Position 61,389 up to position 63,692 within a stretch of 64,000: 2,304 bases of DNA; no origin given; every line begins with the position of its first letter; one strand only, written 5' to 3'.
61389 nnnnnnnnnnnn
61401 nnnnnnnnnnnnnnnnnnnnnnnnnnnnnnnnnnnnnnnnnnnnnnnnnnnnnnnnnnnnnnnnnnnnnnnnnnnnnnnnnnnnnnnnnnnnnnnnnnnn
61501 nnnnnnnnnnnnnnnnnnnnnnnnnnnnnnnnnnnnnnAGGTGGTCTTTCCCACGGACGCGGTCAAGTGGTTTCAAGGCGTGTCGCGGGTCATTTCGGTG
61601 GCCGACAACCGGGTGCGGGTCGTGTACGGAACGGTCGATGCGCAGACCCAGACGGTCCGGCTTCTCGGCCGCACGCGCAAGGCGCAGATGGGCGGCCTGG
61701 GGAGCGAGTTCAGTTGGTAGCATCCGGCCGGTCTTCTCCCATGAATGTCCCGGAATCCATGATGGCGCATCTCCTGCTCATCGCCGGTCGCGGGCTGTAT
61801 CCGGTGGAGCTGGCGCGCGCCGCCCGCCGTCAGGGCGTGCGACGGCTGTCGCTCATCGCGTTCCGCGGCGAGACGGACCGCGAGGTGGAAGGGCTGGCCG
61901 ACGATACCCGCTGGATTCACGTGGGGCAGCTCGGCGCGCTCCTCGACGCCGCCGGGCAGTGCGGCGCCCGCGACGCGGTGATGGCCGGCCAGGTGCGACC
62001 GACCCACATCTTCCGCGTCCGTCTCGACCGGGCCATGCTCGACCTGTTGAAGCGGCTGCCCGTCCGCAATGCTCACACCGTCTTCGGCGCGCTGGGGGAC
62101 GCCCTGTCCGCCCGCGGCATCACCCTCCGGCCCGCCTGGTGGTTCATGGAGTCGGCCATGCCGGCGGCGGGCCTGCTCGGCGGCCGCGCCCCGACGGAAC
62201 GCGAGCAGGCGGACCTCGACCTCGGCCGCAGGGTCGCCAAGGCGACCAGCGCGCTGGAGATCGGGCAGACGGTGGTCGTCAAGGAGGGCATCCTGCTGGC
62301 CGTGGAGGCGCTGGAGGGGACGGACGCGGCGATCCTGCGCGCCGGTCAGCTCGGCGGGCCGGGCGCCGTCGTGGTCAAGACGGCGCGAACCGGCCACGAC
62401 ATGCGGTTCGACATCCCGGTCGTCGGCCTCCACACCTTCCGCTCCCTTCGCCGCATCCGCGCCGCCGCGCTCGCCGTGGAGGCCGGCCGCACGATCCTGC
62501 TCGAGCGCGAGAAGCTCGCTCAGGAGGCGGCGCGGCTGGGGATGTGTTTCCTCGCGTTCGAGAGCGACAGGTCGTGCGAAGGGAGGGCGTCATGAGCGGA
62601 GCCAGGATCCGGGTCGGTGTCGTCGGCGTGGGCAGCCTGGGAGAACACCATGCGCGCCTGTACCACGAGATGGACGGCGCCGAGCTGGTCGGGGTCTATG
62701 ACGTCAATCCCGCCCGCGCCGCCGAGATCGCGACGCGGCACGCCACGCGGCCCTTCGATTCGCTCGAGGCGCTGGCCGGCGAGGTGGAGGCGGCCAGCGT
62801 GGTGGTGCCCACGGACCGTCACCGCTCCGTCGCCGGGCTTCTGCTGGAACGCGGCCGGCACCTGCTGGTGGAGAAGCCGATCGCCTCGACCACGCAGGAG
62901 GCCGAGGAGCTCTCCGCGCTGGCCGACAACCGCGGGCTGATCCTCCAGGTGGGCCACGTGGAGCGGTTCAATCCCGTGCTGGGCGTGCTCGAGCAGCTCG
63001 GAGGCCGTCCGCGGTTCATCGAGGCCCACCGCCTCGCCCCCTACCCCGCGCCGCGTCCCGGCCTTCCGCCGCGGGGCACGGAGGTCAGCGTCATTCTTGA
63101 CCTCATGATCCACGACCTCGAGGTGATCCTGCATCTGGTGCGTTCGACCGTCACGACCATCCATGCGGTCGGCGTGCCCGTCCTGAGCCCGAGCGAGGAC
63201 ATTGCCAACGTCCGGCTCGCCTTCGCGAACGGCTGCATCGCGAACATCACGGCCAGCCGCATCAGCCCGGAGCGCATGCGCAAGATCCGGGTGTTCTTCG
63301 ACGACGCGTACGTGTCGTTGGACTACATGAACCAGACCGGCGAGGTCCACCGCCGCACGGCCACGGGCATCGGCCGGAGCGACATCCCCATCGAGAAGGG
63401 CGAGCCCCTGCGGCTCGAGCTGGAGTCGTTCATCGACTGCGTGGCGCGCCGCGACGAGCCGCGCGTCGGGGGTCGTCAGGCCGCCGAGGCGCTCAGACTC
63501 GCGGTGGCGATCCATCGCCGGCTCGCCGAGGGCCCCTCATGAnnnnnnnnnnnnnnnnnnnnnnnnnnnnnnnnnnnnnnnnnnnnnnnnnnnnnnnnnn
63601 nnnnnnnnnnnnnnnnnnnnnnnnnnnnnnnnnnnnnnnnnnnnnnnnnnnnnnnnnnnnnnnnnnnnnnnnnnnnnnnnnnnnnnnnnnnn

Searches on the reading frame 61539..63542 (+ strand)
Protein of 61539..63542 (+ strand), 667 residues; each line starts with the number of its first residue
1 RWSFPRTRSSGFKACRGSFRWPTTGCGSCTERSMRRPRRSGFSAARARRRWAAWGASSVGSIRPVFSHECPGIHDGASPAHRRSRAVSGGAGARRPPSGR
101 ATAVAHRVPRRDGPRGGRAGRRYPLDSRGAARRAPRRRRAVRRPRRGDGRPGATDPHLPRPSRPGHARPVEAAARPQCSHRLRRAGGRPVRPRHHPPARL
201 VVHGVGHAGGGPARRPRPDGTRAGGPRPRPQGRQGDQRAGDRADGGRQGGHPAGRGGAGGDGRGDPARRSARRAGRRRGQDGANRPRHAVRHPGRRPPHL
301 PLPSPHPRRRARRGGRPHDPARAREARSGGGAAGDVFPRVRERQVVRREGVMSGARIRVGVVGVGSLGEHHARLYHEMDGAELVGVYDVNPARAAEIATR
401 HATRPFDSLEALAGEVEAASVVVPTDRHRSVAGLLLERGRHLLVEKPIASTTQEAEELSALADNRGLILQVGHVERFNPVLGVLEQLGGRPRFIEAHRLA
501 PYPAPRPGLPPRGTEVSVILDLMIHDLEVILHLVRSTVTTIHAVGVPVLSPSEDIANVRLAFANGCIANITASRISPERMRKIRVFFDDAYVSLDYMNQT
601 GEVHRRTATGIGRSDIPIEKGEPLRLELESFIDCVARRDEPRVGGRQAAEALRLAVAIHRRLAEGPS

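Call 54: search_protein_families(library=pfam, proteins=[window:61539-63542:+], max_evalue=0.0001)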
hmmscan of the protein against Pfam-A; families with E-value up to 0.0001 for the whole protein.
window:61539-63542:+ (667 aa): 2 families
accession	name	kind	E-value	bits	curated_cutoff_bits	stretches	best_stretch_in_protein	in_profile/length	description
PF01408.29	GFO_IDH_MocA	-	5.7e-28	98.5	24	1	357-473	1-120/120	Oxidoreductase family, NAD-binding Rossmann fold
PF22725.1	GFO_IDH_MocA_C3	-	6.7e-11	42.7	27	1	489-590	14-121/124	GFO/IDH/MocA C-terminal domain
